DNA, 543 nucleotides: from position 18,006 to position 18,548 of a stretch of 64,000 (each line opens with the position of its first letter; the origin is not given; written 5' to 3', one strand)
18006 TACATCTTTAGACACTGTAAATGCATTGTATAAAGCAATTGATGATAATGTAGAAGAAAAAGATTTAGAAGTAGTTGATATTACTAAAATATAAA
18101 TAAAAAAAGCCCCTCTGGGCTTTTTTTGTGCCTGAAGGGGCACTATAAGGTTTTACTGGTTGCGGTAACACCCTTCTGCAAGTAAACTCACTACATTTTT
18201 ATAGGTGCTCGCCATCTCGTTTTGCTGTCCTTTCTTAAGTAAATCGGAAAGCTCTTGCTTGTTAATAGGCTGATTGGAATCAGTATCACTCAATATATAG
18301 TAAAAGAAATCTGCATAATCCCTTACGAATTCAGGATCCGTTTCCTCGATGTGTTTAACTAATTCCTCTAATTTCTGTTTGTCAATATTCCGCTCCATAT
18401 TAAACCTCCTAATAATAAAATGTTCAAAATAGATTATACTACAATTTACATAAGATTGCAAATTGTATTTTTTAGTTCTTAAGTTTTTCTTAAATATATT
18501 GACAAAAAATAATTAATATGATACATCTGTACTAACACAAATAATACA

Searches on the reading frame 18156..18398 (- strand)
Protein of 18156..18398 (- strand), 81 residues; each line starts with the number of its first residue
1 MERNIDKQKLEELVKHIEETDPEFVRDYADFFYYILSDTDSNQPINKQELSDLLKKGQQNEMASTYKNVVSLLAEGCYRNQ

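Call 6: search_protein_families(library=pfam, proteins=[window:18156-18398:-], max_evalue=1)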
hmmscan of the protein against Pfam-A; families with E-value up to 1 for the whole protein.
seq(81 aa): 3 families
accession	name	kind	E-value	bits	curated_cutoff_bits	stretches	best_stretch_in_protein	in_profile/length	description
PF02526.19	GBP_repeat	-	0.059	13.6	25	1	20-42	15-36/38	Glycophorin-binding protein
PF14076.12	DUF4258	-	0.15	12.8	25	1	2-45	11-53/71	Domain of unknown function (DUF4258)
PF25474.1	TPR_TmcB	-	0.15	12.4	27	0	18-43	84-109/125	TmcB, TPR repeats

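Call 15: find_homologous_proteins(query=window:18156-18398:-, max_evalue=0.01)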
Query seq(81 aa) (81 aa): 3 proteins with E <= 0.01 among 4 candidates.
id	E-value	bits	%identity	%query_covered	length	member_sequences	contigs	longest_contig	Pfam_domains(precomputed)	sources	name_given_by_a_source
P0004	1.0e-45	170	99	100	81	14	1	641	-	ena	-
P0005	1.6e-36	141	81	100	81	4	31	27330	-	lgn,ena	-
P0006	2.1e-29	118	100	70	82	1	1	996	-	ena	-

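Call 18: find_encoding_contigs(protein=P0005, flank=4000, max_places=8)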
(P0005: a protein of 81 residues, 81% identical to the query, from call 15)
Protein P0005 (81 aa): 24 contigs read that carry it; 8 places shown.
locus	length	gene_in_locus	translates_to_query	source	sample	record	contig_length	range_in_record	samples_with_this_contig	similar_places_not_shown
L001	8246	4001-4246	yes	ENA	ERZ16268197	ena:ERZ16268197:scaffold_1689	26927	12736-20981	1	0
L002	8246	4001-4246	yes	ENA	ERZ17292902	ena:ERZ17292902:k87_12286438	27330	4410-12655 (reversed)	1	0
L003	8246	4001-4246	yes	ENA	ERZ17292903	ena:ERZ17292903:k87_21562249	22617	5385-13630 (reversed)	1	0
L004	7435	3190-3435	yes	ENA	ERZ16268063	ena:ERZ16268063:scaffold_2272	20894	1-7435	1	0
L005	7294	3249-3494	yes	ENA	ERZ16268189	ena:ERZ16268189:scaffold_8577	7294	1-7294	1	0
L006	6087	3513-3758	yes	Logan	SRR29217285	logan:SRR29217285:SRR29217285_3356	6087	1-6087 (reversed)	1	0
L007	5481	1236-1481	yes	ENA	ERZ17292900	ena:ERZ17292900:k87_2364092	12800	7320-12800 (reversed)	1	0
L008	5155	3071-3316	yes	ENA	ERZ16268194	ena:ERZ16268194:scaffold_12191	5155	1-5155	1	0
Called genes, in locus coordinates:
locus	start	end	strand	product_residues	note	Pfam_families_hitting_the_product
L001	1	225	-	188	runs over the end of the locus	PF00440:TetR_N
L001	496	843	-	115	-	PF00392:GntR, PF13730:HTH_36 (faint)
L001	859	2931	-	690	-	-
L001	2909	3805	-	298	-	PF00005:ABC_tran, PF13304:AAA_21 (weak)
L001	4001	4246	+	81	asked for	-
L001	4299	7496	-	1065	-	PF25596:CPSase_L_D1, PF02786:CPSase_L_D2, PF02787:CPSase_L_D3, PF25596:CPSase_L_D1, PF02655:ATP-grasp_3, PF02786:CPSase_L_D2, PF01071:GARS_A, PF02222:ATP-grasp, +5 more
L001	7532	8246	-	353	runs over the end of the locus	PF00988:CPSase_sm_chain, PF00117:GATase, PF07722:Peptidase_C26 (weak)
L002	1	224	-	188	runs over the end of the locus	PF00440:TetR_N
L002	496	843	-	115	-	PF00392:GntR, PF13730:HTH_36 (faint)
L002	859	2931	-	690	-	-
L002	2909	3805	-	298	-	PF00005:ABC_tran, PF13304:AAA_21 (weak)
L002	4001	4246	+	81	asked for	-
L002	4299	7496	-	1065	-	PF25596:CPSase_L_D1, PF02786:CPSase_L_D2, PF02787:CPSase_L_D3, PF25596:CPSase_L_D1, PF02655:ATP-grasp_3, PF02786:CPSase_L_D2, PF01071:GARS_A, PF02222:ATP-grasp, +5 more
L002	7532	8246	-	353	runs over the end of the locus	PF00988:CPSase_sm_chain, PF00117:GATase, PF07722:Peptidase_C26 (weak)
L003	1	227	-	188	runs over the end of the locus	PF00440:TetR_N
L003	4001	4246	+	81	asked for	-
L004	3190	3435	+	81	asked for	-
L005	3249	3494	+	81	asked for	-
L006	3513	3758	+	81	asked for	-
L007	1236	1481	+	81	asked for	-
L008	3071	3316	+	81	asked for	-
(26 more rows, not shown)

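Call 23: search_protein_families(library=ncbifam, proteins=[window:18156-18398:-], max_evalue=5)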
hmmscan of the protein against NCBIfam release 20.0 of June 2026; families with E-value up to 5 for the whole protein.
seq(81 aa): 0 families

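Call 24: search_protein_families(library=phrogs, proteins=[window:18156-18398:-], max_evalue=5)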
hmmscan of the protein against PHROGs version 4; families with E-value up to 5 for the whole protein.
seq(81 aa): 3 families
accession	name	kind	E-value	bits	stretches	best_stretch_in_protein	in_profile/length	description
phrog_25441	-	unknown function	0.04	14.8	1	3-71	8-73/175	-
phrog_17954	-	unknown function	0.043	15.2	1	17-61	19-61/101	-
phrog_20741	-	unknown function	0.13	13.3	1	7-30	9-32/49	-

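Call 25: search_protein_families(library=padloc, proteins=[window:18156-18398:-], max_evalue=5)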
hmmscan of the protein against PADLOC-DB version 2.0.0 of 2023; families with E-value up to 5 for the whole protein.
seq(81 aa): 0 families

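Call 76: find_related_loci(query=A9, collection=viral_contigs, flank=3000)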
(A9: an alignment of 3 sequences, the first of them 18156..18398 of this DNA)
Query A9 (81 aa) in viral_contigs; peptide patterns used: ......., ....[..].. (x = any residue, [..] = any of these).
85 stretches matched a pattern, but none encodes a relative of the query by tblastn (E <= 1e-3).

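Call 77: predict_structure(alignment_id=A9)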
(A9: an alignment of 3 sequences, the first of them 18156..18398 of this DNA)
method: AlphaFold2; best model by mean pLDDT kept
length: 81 residues; sequences in the alignment: 3
mean_pLDDT: 63.7   pTM: 0.46
mean pLDDT of the five models: 63.7, 62.3, 59.4, 59.1, 57.9
residues with pLDDT >= 90: 0; 70-90: 27; 50-70: 45; < 50: 9
segments of 3 or more residues with pLDDT < 50: 1-3, 77-81
pLDDT, mean of each block of 10 residues (from residue 1): 59 80 77 68 58 62 55 53 41
secondary structure, 60 per line:
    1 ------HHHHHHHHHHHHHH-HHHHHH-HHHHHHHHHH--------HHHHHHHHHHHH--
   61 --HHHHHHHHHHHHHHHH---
elements in order: H7-20 H22-27 H29-38 H47-58 H63-78
